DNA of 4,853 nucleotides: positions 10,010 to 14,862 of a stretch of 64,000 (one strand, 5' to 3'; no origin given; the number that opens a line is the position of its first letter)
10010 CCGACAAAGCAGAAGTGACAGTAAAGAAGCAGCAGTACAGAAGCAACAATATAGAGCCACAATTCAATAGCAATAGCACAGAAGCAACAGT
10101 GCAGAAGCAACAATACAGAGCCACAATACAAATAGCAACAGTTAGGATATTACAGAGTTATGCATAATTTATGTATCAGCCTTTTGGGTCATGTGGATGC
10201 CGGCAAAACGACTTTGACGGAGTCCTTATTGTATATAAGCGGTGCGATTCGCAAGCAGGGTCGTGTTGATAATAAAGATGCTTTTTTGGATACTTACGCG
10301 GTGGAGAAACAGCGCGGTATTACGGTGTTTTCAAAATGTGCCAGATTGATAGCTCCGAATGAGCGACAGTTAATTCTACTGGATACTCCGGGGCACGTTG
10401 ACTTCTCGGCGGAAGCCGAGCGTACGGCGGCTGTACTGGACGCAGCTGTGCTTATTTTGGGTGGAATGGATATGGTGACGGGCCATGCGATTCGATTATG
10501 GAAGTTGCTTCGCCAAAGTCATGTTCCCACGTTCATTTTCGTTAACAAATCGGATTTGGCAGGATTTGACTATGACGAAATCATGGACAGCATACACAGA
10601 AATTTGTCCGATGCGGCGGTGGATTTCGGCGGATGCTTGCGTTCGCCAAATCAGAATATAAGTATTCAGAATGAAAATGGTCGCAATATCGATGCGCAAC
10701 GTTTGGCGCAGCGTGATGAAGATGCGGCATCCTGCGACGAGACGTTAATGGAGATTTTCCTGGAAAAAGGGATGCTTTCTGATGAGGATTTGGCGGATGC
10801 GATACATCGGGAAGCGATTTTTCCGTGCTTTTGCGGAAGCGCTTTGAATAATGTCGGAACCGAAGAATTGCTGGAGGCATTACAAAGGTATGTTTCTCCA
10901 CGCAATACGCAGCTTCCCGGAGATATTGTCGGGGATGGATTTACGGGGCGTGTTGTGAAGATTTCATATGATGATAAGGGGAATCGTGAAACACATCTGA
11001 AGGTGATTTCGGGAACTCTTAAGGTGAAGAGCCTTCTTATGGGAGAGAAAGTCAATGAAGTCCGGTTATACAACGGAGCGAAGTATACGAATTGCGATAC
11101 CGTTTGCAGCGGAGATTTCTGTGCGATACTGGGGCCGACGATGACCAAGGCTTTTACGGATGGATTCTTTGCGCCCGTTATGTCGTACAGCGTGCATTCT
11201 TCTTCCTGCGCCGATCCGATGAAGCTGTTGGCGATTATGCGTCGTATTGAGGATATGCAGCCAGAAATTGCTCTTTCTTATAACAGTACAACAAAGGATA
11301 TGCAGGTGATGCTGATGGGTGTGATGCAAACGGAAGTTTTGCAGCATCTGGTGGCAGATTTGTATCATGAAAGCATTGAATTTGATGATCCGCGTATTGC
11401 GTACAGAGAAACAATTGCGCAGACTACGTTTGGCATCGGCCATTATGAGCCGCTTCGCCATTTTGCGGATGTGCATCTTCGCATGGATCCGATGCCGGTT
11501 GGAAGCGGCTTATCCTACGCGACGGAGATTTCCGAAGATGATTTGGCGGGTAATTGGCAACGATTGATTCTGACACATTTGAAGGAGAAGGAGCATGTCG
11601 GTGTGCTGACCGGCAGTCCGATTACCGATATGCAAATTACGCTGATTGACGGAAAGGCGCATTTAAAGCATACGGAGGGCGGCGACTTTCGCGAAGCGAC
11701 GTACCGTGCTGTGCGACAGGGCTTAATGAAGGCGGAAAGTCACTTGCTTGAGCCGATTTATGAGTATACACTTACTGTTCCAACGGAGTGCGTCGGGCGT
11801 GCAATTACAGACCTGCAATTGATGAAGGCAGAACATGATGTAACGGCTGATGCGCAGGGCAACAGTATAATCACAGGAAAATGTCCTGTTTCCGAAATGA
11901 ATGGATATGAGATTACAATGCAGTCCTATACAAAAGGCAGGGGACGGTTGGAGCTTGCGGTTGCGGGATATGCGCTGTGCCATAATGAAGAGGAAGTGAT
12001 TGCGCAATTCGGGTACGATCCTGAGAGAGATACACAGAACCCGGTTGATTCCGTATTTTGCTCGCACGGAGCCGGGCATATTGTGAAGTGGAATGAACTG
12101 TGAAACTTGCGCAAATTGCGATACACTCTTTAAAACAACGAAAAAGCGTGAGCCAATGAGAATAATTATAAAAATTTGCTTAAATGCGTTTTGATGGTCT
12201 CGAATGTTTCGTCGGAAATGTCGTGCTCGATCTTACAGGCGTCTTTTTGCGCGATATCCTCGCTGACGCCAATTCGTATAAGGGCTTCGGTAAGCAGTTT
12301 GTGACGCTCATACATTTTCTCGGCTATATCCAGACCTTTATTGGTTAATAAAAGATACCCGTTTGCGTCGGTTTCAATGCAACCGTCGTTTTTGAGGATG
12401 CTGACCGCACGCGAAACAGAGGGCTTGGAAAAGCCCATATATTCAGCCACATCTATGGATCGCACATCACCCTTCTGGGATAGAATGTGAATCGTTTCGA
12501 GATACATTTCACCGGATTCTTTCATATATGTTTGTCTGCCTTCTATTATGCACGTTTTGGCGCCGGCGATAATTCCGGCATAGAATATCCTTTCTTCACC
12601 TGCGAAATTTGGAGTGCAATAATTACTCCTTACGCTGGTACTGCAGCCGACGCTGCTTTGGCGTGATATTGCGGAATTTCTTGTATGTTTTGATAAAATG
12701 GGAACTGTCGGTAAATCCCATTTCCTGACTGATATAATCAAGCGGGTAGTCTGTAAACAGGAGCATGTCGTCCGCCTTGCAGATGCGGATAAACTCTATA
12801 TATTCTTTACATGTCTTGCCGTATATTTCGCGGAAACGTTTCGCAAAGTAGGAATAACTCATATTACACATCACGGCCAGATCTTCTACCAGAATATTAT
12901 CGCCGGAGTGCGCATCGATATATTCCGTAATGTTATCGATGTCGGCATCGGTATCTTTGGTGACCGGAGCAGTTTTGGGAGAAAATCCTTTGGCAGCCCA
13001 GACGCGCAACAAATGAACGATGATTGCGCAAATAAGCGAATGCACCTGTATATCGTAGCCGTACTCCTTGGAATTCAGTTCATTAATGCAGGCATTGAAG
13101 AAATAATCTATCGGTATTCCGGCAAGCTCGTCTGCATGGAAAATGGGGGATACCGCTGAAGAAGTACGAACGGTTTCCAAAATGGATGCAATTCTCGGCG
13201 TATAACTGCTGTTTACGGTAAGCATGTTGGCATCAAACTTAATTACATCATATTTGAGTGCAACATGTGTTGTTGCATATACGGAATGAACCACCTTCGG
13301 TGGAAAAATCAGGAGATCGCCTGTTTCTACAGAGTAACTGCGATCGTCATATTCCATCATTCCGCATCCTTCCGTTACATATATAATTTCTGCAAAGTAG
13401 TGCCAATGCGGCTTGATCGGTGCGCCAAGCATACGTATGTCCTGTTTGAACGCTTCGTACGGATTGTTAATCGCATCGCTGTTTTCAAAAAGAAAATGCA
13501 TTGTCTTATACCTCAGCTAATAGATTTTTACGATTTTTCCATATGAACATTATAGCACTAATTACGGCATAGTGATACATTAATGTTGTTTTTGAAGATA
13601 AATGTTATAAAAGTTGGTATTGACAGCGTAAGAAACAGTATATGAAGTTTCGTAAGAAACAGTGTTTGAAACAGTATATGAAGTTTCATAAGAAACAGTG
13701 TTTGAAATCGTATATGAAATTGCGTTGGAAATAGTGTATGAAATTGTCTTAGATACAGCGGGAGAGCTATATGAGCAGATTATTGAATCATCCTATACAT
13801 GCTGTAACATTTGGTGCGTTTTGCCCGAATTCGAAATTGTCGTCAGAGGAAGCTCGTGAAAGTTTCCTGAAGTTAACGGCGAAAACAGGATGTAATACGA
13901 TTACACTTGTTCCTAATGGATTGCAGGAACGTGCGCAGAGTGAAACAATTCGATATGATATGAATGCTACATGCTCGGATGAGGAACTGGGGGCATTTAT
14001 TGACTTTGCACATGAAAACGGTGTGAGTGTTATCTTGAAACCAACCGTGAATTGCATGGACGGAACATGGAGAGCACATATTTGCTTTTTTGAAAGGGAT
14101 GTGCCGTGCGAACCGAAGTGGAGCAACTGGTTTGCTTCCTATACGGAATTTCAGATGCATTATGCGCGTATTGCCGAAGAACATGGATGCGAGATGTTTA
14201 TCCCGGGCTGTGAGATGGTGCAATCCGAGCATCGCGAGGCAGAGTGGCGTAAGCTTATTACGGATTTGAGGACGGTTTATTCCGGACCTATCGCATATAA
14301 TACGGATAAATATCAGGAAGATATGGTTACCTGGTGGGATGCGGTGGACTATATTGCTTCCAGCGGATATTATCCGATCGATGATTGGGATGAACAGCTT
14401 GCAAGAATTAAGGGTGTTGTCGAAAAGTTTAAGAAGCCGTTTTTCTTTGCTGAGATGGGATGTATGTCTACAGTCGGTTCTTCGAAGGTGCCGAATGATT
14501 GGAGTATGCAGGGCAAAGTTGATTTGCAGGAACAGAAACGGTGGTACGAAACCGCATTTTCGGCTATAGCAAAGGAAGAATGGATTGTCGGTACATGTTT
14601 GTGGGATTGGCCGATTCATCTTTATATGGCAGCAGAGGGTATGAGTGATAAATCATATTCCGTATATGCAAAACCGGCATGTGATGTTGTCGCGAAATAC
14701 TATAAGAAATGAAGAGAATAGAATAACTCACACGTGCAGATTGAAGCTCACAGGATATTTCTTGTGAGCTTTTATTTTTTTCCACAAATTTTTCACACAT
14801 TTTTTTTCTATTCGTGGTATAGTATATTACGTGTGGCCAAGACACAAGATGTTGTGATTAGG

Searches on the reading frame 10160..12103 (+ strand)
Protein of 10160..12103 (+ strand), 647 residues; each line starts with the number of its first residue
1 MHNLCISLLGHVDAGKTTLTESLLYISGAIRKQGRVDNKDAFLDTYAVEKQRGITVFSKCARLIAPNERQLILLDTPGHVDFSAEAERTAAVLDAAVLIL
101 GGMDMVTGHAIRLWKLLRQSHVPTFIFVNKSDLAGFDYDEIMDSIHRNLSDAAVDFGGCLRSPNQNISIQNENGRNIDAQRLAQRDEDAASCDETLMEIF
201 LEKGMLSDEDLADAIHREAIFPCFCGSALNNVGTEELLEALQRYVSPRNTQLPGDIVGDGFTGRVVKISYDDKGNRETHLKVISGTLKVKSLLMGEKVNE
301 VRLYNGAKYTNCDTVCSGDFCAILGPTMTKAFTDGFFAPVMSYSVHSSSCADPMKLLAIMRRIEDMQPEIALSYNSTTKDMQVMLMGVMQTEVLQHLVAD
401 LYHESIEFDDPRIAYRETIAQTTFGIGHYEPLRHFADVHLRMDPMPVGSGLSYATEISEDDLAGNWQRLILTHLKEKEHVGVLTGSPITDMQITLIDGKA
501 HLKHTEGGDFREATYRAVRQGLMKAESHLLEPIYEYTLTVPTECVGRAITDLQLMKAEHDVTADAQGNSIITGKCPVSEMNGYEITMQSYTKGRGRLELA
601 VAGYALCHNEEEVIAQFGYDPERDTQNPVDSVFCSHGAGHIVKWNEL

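Call 9: search_protein_families(library=pfam, proteins=[window:10160-12103:+])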
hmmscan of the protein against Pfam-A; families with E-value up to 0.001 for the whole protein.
window:10160-12103:+ (647 aa): 6 families
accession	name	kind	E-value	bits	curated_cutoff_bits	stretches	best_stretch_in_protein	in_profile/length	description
PF00009.33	GTP_EFTU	-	8.5e-44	149.8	26.5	1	5-246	5-187/188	Elongation factor Tu GTP binding domain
PF00679.30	EFG_C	-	2.3e-17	63.2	27.9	1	529-610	2-84/89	Elongation factor G C-terminus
PF03764.24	EFG_IV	-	2.9e-17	63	24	1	411-526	1-121/121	Elongation factor G, domain IV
PF22042.2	EF-G_D2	-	1.8e-05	25.2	27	1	261-328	2-74/84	Elongation factor G domain 2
PF01926.29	MMR_HSR1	-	0.00025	21.6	21.9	1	6-130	2-113/113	50S ribosome-binding GTPase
PF14492.12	EFG_III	-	0.00044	20.7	27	0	338-397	3-62/75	Elongation Factor G, domain III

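Call 34: find_encoding_contigs(protein=window:10160-12103:+, flank=3000, max_places=10)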
Protein window:10160-12103:+ (647 aa): no gene with exactly this product is on record in the collection.

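Call 35: find_homologous_proteins(query=window:10160-12103:+, max_evalue=1e-50)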
Query window:10160-12103:+ (647 aa): 8000 proteins with E <= 1e-50 among 8000 candidates; the best 120 are listed.
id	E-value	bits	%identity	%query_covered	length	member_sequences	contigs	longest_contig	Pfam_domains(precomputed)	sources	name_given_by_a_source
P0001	0.0e+0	1485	100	100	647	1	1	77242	PF00679.31,PF00009.34,PF03764.25,PF22042.3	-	-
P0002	2.7e-230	784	56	100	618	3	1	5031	PF01926.30,PF00679.31,PF14492.13,PF00009.34,PF03764.25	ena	-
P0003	2.1e-225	768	55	100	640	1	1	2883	PF01926.30,PF00679.31,PF14492.13,PF00009.34,PF03764.25,PF22042.3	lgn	-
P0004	4.3e-216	737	52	100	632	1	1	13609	PF01926.30,PF00679.31,PF14492.13,PF00009.34,PF03764.25,PF22042.3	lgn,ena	-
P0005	2.2e-190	652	49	100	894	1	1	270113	PF00679.31,PF14492.13,PF00009.34,PF03764.25,PF05991.18,PF22042.3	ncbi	-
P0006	3.1e-190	652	48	100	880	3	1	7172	PF00679.31,PF14492.13,PF00009.34,PF03764.25,PF05991.18,PF22042.3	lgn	-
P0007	1.4e-189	650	49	100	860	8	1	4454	PF00679.31,PF14492.13,PF00009.34,PF03764.25,PF05991.18,PF22042.3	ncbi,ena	-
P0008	3.6e-189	648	48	100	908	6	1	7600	PF00679.31,PF14492.13,PF00009.34,PF03764.25,PF05991.18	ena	-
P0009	3.7e-189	648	48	100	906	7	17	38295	PF00679.31,PF00009.34,PF03764.25,PF05991.18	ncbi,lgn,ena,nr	ncbi:MAG: translation factor GTPase family protein [Lachnospiraceae bacterium]|nr:translation factor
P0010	3.9e-189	648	48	100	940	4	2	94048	PF00679.31,PF14492.13,PF00009.34,PF03764.25,PF05991.18,PF22042.3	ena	-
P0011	5.6e-189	648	48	100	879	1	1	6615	PF00679.31,PF14492.13,PF00009.34,PF03764.25,PF05991.18,PF22042.3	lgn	-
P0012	6.0e-189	648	49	100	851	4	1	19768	PF00679.31,PF14492.13,PF00009.34,PF03764.25,PF05991.18,PF22042.3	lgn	-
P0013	6.7e-189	647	49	100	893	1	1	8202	PF00679.31,PF00009.34,PF03764.25,PF05991.18,PF22042.3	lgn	-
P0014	9.6e-189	647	47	100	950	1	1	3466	PF00679.31,PF14492.13,PF00009.34,PF03764.25,PF05991.18,PF22042.3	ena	-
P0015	9.7e-189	647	47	100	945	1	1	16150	PF00679.31,PF14492.13,PF00009.34,PF03764.25,PF05991.18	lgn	-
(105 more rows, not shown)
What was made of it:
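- This GTPase belongs to a family widespread in the chromosomes of Lachnospiraceae (call 35).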

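Call 36: find_encoding_contigs(protein=P0004, flank=4000, max_places=3)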
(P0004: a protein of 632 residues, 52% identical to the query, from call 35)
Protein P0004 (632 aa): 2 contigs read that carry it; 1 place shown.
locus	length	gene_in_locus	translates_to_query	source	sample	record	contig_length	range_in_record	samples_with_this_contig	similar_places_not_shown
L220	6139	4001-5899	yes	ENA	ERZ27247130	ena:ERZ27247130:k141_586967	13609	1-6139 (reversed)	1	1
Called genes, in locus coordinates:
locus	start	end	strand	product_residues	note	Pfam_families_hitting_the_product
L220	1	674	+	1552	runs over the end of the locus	PF18998:Flg_new_2, PF00041:fn3, PF09479:Flg_new (weak)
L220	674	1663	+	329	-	PF04203:Sortase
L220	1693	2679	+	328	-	PF00150:Cellulase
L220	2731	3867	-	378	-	PF01979:Amidohydro_1, PF07969:Amidohydro_3 (weak)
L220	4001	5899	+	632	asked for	PF00009:GTP_EFTU, PF01926:MMR_HSR1 (weak), PF22042:EF-G_D2 (weak), PF14492:EFG_III, PF03764:EFG_IV, PF00679:EFG_C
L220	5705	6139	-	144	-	?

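Call 37: find_encoding_contigs(protein=P0002, flank=4000, max_places=3)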
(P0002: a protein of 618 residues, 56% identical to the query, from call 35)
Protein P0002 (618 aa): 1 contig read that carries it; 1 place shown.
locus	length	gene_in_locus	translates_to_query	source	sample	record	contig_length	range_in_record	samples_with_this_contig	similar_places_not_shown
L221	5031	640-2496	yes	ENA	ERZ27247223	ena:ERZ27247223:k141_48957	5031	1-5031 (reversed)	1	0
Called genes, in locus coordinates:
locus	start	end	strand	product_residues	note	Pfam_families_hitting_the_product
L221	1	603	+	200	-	?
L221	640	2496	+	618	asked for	PF00009:GTP_EFTU, PF01926:MMR_HSR1 (weak), PF14492:EFG_III, PF03764:EFG_IV, PF00679:EFG_C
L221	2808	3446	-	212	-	-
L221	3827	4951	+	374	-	PF02606:LpxK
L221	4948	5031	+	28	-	?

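Call 38: find_encoding_contigs(protein=P0003, flank=4000, max_places=3)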
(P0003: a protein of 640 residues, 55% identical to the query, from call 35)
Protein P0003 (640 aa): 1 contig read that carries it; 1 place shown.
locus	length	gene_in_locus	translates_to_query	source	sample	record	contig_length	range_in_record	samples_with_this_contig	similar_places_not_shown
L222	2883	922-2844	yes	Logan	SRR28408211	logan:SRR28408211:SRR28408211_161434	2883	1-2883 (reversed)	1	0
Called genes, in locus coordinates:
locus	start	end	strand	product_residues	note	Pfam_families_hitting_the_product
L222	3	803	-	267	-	?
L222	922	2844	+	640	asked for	PF00009:GTP_EFTU, PF01926:MMR_HSR1 (faint), PF22042:EF-G_D2, PF14492:EFG_III, PF03764:EFG_IV, PF00679:EFG_C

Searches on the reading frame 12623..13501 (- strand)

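Call 9: search_protein_families(library=pfam, proteins=[window:12623-13501:-])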
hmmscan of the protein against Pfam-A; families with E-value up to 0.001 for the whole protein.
window:12623-13501:- (292 aa): 5 families
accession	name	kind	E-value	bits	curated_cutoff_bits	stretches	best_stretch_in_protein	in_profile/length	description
PF12833.13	HTH_18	-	1.5e-16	60.9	33.6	1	208-285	1-78/80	Helix-turn-helix domain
PF00165.29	HTH_AraC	-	1.9e-15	57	26.6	1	200-235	6-41/42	Bacterial regulatory helix-turn-helix proteins, AraC family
PF02311.25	AraC_binding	-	3.6e-13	49.8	21.1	1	30-94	17-81/135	AraC-like ligand binding domain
PF07883.17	Cupin_2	-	7.8e-11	42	27.2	1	27-83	9-65/70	Cupin domain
PF00190.28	Cupin_1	-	3.9e-07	30.2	22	1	26-78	43-103/151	Cupin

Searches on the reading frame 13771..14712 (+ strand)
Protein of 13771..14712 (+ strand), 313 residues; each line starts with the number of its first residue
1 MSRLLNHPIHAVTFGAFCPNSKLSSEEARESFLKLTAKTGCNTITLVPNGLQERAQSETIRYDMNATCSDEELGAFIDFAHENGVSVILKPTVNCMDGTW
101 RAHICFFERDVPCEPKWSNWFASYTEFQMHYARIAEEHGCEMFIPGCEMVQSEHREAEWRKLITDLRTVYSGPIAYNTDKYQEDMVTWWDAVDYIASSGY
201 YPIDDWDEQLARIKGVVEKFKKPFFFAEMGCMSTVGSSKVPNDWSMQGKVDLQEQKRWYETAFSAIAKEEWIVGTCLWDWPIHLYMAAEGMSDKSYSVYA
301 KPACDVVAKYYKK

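Call 9: search_protein_families(library=pfam, proteins=[window:13771-14712:+])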
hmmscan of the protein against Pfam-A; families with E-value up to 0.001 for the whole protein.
window:13771-14712:+ (313 aa): 1 family
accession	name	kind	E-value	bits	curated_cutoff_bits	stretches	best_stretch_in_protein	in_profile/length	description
PF22612.2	GH113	-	5.4e-125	417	27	1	12-301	1-289/289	Glycoside Hydrolase Family 113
